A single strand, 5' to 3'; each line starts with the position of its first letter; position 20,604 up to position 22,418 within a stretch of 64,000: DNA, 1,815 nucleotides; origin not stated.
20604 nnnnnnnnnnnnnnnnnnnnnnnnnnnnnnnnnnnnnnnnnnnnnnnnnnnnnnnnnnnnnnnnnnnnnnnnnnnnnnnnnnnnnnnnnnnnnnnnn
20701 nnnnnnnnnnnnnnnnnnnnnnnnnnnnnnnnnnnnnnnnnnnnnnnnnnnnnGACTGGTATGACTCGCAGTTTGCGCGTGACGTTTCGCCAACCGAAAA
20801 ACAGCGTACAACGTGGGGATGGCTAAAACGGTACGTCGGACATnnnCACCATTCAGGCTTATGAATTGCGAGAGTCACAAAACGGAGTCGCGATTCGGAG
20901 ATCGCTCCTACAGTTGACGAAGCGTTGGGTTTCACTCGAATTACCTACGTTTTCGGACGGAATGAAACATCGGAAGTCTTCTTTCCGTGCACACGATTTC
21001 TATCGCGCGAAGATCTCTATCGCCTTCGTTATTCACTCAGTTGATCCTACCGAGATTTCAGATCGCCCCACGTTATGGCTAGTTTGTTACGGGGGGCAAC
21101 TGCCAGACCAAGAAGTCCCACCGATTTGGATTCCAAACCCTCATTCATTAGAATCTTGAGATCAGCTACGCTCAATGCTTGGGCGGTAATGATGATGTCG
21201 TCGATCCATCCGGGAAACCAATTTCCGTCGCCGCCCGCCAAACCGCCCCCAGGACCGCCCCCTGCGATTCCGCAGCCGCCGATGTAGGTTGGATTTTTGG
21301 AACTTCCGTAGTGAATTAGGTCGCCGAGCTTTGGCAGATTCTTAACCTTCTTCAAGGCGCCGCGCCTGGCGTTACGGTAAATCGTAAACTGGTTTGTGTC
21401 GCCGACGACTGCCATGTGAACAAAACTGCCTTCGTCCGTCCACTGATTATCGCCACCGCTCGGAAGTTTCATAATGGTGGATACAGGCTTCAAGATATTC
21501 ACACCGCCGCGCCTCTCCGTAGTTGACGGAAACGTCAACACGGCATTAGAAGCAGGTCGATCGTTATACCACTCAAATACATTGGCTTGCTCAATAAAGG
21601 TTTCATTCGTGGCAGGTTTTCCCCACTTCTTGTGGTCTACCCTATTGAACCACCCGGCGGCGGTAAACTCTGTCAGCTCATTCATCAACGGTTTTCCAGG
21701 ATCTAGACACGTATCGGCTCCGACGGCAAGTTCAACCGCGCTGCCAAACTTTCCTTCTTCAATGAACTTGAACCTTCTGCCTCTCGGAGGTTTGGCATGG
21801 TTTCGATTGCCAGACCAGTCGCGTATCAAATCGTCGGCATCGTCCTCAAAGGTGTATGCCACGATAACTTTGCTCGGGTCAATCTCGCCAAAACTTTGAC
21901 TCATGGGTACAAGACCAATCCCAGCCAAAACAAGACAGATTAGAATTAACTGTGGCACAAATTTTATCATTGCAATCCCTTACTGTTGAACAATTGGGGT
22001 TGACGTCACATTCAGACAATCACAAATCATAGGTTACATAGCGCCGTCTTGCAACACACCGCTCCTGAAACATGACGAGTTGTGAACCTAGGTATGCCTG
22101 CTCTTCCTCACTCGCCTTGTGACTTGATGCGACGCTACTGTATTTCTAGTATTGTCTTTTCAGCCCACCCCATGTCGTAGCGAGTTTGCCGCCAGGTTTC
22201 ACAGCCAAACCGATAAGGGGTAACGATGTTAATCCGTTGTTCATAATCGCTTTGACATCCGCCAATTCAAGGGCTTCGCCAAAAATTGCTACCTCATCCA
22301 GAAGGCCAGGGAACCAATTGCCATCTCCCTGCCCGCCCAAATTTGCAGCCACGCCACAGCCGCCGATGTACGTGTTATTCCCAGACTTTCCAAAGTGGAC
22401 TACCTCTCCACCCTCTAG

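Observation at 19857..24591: A shared C-terminal motif (AV-x-P-x2-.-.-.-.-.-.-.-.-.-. plus 2-5 aa) on four adjacent secreted proteins may be a sorting or anchoring tag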

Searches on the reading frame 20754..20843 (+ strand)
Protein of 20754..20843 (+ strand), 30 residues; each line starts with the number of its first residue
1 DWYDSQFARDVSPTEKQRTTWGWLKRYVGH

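Call 45: search_protein_families(library=ncbifam, proteins=[window:20754-20843:+], max_evalue=10)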
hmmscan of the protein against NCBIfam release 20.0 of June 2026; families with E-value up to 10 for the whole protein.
seq(30 aa): 0 families

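Call 46: search_protein_families(library=pfam, proteins=[window:20754-20843:+], max_evalue=10)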
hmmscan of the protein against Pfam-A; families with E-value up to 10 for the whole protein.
seq(30 aa): 0 families

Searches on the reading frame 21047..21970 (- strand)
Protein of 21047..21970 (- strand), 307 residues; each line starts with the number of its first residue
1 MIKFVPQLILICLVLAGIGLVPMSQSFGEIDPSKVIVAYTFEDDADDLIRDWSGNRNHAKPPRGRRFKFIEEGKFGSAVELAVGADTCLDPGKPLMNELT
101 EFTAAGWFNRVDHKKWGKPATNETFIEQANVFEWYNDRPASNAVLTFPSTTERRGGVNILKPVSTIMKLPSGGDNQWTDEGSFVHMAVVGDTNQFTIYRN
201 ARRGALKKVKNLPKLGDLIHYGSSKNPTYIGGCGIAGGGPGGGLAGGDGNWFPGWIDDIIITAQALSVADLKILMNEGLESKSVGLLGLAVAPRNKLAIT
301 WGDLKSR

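Call 4: search_protein_families(library=ncbifam, proteins=[window:21047-21970:-], max_evalue=1)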
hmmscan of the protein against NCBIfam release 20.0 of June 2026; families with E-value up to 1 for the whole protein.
window:21047-21970:- (307 aa): 0 families

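Call 5: search_protein_families(library=pfam, proteins=[window:21047-21970:-], max_evalue=1)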
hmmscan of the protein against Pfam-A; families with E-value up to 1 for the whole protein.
window:21047-21970:- (307 aa): 1 family
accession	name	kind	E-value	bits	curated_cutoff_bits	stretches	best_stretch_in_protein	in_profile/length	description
PF13385.13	Laminin_G_3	-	0.016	15.8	27.6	1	100-270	17-149/151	Concanavalin A-like lectin/glucanases superfamily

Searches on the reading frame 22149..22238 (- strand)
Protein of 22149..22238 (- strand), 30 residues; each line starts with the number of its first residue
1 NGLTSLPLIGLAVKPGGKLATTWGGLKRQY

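Call 24: search_protein_representatives(alignment_id=A4)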
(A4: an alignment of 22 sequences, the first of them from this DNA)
Query: 22 sequences, 22 profile positions. Proteins with E-value up to 0.001 (for the whole library): 313; up to 1e-10: 0; up to 1e-30: 0. The best 150 are listed.
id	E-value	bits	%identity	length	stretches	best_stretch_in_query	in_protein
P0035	1.9e-07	46.4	-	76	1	2-21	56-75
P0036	2.6e-07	45.9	-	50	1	2-21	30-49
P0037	3.4e-07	45.5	-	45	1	1-21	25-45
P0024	1.4e-06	43.6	-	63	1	2-21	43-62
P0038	1.4e-06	43.6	-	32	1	2-19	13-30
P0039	1.4e-06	43.5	-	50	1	3-21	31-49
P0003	1.6e-06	43.4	-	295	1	2-21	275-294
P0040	1.6e-06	43.4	-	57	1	2-21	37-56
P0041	1.7e-06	43.3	-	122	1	2-21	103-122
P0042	2.1e-06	43.0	-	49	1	2-20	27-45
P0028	2.6e-06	42.7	-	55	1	1-21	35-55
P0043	4.1e-06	42.1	-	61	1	2-21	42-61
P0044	4.7e-06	41.9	-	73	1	2-22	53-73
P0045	5.8e-06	41.6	-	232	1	3-21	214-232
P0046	6.4e-06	41.5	-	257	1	2-21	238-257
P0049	1.0e-05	40.8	-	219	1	2-20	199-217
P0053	1.3e-05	40.5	-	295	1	1-21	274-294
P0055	1.3e-05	40.5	-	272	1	2-21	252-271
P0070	2.4e-05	39.6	-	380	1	2-21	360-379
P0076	3.5e-05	39.1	-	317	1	2-20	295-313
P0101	6.2e-05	38.3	-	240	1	2-20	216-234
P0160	1.6e-04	37.0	-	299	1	3-21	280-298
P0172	1.9e-04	36.8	-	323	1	2-21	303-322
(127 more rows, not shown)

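Call 44: list_cluster_members(proteins=[P0045, P0046, P0049, P0053, P0055, P0070, P0076, P0172, P0160, P0101])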
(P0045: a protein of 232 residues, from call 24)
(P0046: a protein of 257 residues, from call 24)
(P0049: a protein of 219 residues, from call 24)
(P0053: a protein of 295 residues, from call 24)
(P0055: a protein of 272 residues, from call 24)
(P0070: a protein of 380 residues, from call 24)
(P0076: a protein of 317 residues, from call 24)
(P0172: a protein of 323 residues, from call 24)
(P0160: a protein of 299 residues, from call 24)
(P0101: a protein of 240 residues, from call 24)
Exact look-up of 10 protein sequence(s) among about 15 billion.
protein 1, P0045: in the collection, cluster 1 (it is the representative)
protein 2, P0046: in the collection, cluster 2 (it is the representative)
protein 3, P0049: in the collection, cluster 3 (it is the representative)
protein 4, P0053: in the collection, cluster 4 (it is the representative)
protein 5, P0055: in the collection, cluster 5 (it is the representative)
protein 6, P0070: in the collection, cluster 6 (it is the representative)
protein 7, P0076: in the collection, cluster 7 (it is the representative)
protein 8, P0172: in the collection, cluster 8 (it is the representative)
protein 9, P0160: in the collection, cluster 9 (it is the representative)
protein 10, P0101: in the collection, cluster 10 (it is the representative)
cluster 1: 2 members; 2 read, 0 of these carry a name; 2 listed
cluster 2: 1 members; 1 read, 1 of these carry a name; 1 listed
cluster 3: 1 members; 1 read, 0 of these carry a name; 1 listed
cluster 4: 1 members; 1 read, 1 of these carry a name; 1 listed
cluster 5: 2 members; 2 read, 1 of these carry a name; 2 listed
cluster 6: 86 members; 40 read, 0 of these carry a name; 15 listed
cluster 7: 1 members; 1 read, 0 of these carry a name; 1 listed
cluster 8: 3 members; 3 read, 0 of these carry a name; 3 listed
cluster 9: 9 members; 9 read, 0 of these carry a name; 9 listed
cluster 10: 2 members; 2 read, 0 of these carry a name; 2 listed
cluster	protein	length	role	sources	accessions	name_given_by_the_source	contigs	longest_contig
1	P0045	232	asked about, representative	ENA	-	-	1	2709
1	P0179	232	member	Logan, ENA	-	-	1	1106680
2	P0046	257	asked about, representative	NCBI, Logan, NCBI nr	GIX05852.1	MAG: hypothetical protein KatS3mg115_0255 [Candidatus Poribacteria bacterium]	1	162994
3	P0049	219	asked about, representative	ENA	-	-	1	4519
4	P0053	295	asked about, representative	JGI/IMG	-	N-acetylneuraminic acid mutarotase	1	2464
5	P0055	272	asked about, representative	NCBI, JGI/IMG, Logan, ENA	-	hypothetical protein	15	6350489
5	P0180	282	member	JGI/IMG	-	-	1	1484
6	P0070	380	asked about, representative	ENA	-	-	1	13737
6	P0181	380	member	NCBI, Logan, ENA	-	-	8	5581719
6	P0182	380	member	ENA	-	-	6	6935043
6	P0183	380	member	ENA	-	-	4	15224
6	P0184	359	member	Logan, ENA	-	-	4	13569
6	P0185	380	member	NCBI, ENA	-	-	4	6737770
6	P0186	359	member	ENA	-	-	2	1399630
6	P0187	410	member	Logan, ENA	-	-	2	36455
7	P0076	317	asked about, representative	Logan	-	-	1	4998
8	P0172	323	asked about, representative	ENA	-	-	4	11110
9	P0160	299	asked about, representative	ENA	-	-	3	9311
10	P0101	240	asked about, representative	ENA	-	-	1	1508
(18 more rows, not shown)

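Call 45: search_protein_families(library=ncbifam, proteins=[window:22149-22238:-], max_evalue=10)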
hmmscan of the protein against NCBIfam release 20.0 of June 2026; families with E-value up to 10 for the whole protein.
seq(30 aa): 0 families

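Call 46: search_protein_families(library=pfam, proteins=[window:22149-22238:-], max_evalue=10)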
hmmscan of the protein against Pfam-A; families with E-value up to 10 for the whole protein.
seq(30 aa): 0 families

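Call 47: search_solved_structures(query=A4, max_evalue=10, show_alignments=3)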
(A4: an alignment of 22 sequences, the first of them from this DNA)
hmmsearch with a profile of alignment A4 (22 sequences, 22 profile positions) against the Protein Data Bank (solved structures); distinct sequences matched with E-value up to 10: 19.
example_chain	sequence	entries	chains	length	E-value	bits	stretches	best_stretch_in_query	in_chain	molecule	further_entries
8dj2_A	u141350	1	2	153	0.61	12.9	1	5-14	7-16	Adhesin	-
2yxv_A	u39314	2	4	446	2.6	10.8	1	8-16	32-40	Blue copper oxidase cueO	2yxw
1kv7_A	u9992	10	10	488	3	10.7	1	8-16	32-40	PROBABLE BLUE-COPPER PROTEIN YACK | Blue copper oxidase cueO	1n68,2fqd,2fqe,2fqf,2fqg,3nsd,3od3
3uaa_A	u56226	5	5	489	3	10.7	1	8-16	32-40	Blue copper oxidase CueO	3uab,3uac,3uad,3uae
4hak_A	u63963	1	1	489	3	10.7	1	8-16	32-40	Blue copper oxidase CueO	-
4hal_A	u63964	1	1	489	3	10.7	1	8-16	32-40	Blue copper oxidase CueO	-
4e9q_A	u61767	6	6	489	3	10.7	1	8-16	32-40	Blue copper oxidase CueO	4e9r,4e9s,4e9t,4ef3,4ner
5b7f_A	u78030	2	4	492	3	10.6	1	8-16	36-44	Blue copper oxidase CueO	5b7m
1pf3_A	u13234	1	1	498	3.1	10.6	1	8-16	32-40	Blue copper oxidase cueO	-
3nsc_A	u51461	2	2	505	3.2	10.6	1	8-16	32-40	Blue copper oxidase cueO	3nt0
3nsf_A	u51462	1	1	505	3.2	10.6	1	8-16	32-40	Blue copper oxidase cueO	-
3qqx_A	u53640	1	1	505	3.2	10.6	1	8-16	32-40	Blue copper oxidase CueO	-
5ys1_A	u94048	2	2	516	3.2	10.6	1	8-16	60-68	Blue copper oxidase CueO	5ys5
7f0v_A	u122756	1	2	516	3.2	10.6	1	8-16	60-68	Blue copper oxidase CueO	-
3nsy_A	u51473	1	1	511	3.2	10.6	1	8-16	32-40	Blue copper oxidase cueO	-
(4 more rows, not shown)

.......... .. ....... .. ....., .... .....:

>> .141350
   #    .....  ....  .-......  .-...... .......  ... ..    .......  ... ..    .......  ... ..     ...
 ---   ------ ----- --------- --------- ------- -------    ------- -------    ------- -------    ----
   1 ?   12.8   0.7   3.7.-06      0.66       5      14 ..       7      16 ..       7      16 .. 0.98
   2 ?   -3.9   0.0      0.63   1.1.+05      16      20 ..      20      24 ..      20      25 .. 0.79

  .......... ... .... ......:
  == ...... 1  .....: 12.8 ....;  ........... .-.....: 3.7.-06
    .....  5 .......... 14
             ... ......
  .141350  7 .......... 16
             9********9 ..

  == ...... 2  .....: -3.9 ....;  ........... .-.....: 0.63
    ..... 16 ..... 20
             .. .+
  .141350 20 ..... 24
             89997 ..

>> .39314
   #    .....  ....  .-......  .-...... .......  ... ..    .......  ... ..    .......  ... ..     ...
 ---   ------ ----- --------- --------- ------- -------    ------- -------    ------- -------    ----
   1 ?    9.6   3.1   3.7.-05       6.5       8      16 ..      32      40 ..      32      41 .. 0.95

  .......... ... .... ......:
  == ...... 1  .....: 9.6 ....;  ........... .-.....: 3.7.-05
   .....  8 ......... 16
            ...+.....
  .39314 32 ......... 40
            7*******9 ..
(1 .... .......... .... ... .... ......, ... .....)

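Call 67: find_encoding_contigs(protein=P0055, flank=10000, max_places=6)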
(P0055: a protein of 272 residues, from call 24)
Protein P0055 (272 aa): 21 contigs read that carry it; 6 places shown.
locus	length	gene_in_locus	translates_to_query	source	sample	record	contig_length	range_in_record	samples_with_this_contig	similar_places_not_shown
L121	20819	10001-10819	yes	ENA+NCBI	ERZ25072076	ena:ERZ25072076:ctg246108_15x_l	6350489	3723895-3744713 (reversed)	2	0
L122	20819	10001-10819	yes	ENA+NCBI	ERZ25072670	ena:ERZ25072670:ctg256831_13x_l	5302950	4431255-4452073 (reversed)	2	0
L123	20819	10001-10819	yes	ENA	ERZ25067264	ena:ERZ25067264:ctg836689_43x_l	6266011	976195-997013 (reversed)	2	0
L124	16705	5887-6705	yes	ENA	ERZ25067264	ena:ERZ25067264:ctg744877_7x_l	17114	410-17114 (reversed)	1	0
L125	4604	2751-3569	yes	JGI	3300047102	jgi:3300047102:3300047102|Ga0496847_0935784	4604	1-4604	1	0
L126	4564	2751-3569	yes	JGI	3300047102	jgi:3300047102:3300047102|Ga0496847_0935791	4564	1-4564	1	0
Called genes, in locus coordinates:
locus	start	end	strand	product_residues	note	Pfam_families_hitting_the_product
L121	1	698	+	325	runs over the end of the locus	PF00941:FAD_binding_5, PF03450:CO_deh_flav_C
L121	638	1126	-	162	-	-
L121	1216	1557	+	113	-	PF04909:Amidohydro_2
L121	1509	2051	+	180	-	PF04909:Amidohydro_2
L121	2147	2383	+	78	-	-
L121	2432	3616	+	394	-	PF02746:MR_MLE_N, PF13378:MR_MLE_C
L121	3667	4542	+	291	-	-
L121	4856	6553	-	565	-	PF02776:TPP_enzyme_N, PF00205:TPP_enzyme_M, PF02775:TPP_enzyme_C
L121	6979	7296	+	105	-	PF13385:Laminin_G_3 (weak)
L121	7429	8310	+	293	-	PF01261:AP_endonuc_2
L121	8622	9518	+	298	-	PF13385:Laminin_G_3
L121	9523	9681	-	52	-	-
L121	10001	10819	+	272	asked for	PF13385:Laminin_G_3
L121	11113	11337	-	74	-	-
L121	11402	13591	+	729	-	-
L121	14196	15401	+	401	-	PF13432:TPR_16 (weak), PF13414:TPR_11, PF00515:TPR_1, PF07719:TPR_2, PF13414:TPR_11, PF13432:TPR_16, PF14559:TPR_19, PF23914:TPR_CcmH_CycH, +24 more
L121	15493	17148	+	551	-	PF01839:FG-GAP (faint), PF13517:FG-GAP_3, PF07593:UnbV_ASPIC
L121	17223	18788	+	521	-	PF14312:FG-GAP_2, PF16390:DUF4999 (faint), PF14312:FG-GAP_2, PF13860:FlgD_ig (weak), PF18962:Por_Secre_tail (faint)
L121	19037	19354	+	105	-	-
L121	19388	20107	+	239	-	-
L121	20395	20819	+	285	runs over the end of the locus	PF01261:AP_endonuc_2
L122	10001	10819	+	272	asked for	PF13385:Laminin_G_3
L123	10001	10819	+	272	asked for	PF13385:Laminin_G_3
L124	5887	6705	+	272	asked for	PF13385:Laminin_G_3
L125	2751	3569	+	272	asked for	PF13385:Laminin_G_3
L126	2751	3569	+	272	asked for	PF13385:Laminin_G_3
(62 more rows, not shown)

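Call 70: search_protein_families(library=ncbifam, proteins=[L121:17223-18788:+, L121:11402-13591:+, L121:15493-17148:+], max_evalue=0.01)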
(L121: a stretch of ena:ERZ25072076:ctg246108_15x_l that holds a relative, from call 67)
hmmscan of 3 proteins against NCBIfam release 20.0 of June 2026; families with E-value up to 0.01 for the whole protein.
L121:17223-18788:+ (521 aa): 6 families
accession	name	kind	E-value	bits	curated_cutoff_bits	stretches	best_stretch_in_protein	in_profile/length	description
TIGR04183.1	Por_Secre_tail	domain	3.3e-08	33.4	23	1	433-519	2-71/72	T9SS type A sorting domain-containing protein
NF033707.1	T9SS_sortase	equivalog_domain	5.1e-05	21.1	420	1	430-508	999-1077/1095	type IX secretion system sortase PorU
NF052323.1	T9SSA_dep_M6i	equivalog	6.1e-05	21.1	600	1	432-511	960-1029/1043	T9SS-dependent M6-like inactivated metalloprotease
NF009276.0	PRK12633.1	equivalog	9.8e-05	22.2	383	1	444-514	121-187/234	flagellar basal body rod modification protein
NF005176.1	PRK06655.1-1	equivalog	0.00019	21.4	230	1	452-508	98-149/197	flagellar hook assembly protein FlgD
NF052228.1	T9SS_PorZ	equivalog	0.0022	16.5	260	1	453-513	697-747/757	type IX secretion system anionic LPS delivery protein PorZ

L121:11402-13591:+ (729 aa): 7 families
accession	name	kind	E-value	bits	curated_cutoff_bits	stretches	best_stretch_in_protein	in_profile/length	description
NF035926.1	scyF_NHL_VPEP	equivalog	3.8e-21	75.6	350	4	28-147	154-277/376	scytonemin biosynthesis PEP-CTERM protein ScyF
NF000022.1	stregra_B_VgbA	exception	1.3e-18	67.2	600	3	116-383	15-276/299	streptogramin B lyase Vgb(A)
NF000096.1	stregra_B_VgbB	exception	3.5e-18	65.8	600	3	126-379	24-272/295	streptogramin B lyase Vgb(B)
TIGR04183.1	Por_Secre_tail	domain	1.4e-06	28.2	23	1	641-726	2-70/72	T9SS type A sorting domain-containing protein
NF033707.1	T9SS_sortase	equivalog_domain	5.8e-05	20.9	420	1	638-717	999-1078/1095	type IX secretion system sortase PorU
NF047494.1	Lepto_SBBP_lipo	equivalog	0.0061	15.3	400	0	117-153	246-282/466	SBBP repeat beta-propeller lipoprotein, LipL53 family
NF052323.1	T9SSA_dep_M6i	equivalog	0.0093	13.9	600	0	640-679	960-999/1043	T9SS-dependent M6-like inactivated metalloprotease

L121:15493-17148:+ (551 aa): 0 families

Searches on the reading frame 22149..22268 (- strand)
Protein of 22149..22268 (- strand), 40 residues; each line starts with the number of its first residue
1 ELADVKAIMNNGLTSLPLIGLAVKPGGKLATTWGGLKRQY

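Call 15: find_homologous_proteins(query=A3, max_evalue=10)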
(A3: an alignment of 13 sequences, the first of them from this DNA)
Query A3 (13 sequences) (40 aa, profile of the alignment): 14 proteins with E <= 10 among 38 candidates.
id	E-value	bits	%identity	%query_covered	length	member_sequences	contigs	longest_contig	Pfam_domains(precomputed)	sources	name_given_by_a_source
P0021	4.7e-5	40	68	48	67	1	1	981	-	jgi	jgi:hypothetical protein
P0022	8.6e-5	40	61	90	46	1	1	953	-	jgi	jgi:hypothetical protein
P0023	2.9e-4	38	39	90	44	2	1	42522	-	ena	-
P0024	3.0e-4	38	53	85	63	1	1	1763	-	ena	-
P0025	1.0e-3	36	67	45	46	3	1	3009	-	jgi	-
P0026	1.8e-3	35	58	90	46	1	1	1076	-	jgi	jgi:hypothetical protein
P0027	1.9e-3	35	42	90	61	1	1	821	-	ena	-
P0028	1.8e-2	32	70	50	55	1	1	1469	-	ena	-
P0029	3.1e-2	32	81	40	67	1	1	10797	-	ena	-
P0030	3.7e-2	31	50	88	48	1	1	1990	-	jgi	-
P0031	1.2e-1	30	48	80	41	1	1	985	-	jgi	jgi:hypothetical protein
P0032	1.5e-1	29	76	43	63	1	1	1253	PF13385.14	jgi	jgi:hypothetical protein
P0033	2.4e+0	26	61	45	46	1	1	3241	-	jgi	-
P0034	2.9e+0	25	59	85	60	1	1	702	-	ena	-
